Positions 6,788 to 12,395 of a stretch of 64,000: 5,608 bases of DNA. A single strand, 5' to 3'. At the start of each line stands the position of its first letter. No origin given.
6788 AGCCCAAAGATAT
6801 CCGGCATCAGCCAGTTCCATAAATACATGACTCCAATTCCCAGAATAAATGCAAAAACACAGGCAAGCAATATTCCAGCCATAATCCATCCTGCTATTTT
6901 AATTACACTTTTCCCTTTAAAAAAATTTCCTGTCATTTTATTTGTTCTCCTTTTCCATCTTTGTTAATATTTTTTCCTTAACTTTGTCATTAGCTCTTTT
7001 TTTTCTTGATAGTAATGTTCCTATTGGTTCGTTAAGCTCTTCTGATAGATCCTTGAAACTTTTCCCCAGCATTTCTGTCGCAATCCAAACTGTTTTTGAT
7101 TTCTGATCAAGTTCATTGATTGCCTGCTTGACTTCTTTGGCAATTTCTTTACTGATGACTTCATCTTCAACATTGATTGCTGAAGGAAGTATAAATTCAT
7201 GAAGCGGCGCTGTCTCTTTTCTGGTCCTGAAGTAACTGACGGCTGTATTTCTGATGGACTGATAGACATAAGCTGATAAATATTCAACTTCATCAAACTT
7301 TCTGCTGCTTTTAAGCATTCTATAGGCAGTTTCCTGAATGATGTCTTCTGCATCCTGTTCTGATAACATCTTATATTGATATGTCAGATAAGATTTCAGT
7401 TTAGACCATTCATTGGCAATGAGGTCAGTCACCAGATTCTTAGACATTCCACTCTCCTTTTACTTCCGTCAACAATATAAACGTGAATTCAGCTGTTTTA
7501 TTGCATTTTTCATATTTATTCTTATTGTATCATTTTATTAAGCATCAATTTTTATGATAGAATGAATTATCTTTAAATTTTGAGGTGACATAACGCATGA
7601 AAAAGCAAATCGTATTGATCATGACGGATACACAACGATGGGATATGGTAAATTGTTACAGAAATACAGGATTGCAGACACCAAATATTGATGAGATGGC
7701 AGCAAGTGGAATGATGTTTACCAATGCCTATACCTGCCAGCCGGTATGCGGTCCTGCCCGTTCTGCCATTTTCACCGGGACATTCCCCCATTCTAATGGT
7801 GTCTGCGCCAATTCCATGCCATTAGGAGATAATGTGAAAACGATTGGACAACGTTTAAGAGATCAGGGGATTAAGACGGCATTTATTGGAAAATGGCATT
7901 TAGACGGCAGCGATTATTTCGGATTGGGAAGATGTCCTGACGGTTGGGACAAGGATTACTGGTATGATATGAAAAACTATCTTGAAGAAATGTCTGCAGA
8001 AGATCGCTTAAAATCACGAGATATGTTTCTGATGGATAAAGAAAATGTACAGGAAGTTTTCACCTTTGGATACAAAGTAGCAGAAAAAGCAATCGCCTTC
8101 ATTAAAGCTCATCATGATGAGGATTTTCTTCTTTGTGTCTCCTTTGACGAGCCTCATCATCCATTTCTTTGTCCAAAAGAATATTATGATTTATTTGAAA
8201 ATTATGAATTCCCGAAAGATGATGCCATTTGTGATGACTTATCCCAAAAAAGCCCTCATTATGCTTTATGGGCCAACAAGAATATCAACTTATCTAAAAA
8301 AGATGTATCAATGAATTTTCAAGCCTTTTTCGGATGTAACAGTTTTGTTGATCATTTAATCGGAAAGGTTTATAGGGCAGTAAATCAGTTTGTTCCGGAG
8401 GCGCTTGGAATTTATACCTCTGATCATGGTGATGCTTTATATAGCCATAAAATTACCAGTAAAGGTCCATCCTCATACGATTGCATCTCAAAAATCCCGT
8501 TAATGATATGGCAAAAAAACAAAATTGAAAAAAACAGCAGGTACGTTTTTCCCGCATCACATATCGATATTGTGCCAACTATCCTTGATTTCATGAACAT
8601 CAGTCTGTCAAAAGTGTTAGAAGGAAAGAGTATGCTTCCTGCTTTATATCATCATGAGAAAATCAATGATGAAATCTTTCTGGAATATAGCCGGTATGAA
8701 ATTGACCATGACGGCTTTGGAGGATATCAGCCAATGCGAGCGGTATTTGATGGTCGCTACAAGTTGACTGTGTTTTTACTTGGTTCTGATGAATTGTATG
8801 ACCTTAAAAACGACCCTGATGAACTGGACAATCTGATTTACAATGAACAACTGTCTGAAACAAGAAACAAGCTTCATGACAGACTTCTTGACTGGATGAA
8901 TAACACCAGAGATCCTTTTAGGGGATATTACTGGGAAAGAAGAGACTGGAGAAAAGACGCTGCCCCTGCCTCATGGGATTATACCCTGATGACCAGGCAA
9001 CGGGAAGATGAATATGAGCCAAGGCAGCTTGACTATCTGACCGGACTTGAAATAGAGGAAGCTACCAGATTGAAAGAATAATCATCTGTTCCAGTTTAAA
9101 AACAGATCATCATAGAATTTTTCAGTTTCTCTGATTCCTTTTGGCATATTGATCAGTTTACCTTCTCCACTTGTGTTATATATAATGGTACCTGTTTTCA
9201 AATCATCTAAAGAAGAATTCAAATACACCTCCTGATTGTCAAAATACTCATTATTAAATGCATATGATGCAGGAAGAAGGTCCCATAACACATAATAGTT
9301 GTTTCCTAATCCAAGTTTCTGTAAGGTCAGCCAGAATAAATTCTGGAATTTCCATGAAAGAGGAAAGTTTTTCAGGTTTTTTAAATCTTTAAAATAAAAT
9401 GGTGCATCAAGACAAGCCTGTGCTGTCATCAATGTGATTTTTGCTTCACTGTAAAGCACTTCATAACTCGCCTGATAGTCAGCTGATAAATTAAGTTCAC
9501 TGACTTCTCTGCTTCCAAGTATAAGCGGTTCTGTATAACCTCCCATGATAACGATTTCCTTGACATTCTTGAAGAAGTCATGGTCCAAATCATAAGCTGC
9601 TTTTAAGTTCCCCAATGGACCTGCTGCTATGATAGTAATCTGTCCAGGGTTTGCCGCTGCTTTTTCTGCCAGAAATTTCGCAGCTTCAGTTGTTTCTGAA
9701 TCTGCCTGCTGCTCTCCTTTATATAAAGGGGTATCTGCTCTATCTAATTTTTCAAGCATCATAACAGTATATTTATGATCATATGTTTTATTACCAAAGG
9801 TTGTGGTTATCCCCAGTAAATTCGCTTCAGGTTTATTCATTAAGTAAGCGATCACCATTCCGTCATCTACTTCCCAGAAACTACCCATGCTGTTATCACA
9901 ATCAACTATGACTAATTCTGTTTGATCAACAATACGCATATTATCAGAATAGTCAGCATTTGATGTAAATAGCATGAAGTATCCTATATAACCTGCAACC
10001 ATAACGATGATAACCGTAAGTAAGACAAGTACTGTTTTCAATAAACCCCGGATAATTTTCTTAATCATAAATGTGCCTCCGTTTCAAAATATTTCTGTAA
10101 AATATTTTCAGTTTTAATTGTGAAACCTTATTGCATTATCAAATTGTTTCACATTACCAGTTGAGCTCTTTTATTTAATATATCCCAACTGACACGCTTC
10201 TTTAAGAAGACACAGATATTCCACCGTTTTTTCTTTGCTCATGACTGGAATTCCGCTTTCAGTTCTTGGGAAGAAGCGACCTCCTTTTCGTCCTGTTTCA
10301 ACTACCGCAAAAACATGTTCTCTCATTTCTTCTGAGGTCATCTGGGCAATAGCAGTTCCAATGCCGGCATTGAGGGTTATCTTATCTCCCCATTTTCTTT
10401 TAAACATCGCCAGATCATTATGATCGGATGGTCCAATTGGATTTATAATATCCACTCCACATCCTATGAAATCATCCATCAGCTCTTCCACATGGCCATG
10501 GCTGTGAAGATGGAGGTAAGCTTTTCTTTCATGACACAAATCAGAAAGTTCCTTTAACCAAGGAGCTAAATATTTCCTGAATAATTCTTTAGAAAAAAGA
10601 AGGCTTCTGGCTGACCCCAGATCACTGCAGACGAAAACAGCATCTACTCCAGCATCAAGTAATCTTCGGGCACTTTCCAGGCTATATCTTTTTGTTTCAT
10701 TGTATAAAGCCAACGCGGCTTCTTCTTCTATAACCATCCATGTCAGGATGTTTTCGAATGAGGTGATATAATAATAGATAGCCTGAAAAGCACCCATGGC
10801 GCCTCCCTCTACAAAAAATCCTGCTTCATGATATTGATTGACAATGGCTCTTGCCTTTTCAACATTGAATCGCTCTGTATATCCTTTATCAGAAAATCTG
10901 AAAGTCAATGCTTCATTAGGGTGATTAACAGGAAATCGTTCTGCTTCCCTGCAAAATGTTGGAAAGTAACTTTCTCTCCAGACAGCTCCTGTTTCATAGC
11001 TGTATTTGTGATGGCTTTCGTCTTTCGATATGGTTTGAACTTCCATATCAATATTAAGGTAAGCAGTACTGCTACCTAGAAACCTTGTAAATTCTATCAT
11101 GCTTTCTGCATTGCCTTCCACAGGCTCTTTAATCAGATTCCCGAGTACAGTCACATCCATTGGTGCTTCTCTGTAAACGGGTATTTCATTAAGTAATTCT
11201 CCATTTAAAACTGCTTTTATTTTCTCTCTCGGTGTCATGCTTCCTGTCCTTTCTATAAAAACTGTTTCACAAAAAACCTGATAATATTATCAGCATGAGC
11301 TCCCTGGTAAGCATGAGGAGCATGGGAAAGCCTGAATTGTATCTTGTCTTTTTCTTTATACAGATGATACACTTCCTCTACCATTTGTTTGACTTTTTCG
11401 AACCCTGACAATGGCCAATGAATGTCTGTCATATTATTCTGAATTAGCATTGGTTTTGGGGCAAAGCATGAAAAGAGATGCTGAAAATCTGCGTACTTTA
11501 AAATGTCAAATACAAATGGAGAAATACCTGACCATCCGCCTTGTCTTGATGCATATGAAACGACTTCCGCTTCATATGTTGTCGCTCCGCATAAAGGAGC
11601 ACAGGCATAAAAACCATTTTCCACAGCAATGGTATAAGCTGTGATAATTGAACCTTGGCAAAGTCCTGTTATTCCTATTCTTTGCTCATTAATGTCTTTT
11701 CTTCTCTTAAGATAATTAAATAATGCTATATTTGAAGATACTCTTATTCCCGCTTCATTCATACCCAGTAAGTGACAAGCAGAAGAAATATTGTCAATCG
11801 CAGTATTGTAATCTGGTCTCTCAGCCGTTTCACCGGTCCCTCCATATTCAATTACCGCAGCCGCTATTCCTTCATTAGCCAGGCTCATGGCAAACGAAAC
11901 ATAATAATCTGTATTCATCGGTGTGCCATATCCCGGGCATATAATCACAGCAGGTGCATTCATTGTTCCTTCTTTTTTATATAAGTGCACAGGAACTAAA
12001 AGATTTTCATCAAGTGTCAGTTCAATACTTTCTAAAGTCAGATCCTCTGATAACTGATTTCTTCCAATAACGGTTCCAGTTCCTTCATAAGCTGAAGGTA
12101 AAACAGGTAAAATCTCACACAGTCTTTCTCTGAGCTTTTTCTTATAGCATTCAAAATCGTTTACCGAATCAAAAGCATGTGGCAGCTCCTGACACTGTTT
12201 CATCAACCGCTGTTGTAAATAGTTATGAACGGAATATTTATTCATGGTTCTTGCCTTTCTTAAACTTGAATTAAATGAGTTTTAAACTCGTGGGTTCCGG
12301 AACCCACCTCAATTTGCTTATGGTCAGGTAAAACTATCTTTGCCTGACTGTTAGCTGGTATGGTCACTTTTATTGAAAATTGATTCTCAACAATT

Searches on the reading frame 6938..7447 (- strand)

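Call 38: search_protein_families(library=pfam, proteins=[window:6938-7447:-], max_evalue=0.00001)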
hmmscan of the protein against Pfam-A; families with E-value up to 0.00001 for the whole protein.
window:6938-7447:- (169 aa): 1 family
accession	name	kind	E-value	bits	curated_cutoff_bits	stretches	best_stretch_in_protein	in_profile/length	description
PF04542.20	Sigma70_r2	-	1.6e-10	41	24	1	25-77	16-69/71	Sigma-70 region 2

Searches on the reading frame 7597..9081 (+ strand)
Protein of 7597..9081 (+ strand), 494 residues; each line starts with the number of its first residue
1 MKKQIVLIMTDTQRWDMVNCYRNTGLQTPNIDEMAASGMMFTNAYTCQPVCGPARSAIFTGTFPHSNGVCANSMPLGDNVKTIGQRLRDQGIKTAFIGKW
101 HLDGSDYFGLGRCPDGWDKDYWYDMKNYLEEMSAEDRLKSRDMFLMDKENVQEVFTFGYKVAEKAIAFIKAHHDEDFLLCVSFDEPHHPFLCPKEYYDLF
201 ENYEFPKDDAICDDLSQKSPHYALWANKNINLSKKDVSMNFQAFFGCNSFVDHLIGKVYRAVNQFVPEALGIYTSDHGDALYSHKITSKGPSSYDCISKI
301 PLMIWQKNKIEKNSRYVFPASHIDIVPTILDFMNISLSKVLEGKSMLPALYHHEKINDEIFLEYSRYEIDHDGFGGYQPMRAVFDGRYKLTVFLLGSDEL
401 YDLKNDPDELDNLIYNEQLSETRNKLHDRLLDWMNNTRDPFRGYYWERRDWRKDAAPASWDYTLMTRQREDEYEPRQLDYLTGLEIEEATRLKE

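Call 38: search_protein_families(library=pfam, proteins=[window:7597-9081:+], max_evalue=0.00001)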
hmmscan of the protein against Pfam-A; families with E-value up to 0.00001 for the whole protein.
window:7597-9081:+ (494 aa): 2 families
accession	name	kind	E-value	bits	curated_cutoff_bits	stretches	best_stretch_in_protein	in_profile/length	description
PF00884.28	Sulfatase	-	2.4e-50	172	25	1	4-335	2-301/301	Sulfatase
PF16347.10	SGSH_C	-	2.3e-17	64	29.3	1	295-432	13-150/154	N-sulphoglucosamine sulphohydrolase, C-terminal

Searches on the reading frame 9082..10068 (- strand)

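Call 38: search_protein_families(library=pfam, proteins=[window:9082-10068:-], max_evalue=0.00001)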
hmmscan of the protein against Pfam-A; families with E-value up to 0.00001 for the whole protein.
window:9082-10068:- (328 aa): 1 family
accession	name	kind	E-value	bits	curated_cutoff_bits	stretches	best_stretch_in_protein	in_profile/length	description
PF01156.24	IU_nuc_hydro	-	5.3e-31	108.8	34.2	1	53-300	1-275/297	Inosine-uridine preferring nucleoside hydrolase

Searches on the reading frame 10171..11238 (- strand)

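Call 38: search_protein_families(library=pfam, proteins=[window:10171-11238:-], max_evalue=0.00001)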
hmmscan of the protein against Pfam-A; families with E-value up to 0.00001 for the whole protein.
window:10171-11238:- (355 aa): 1 family
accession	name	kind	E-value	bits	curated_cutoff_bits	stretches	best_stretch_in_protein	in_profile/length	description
PF01208.23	URO-D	-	8.1e-15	55.1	23.9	1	141-342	137-339/346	Uroporphyrinogen decarboxylase (URO-D)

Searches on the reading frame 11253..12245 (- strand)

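Call 38: search_protein_families(library=pfam, proteins=[window:11253-12245:-], max_evalue=0.00001)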
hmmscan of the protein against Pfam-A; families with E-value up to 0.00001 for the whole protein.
window:11253-12245:- (330 aa): 1 family
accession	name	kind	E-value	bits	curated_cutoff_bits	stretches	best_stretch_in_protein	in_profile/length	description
PF12715.13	Abhydrolase_7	-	1.5e-06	28.2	21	0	28-274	45-316/388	Abhydrolase family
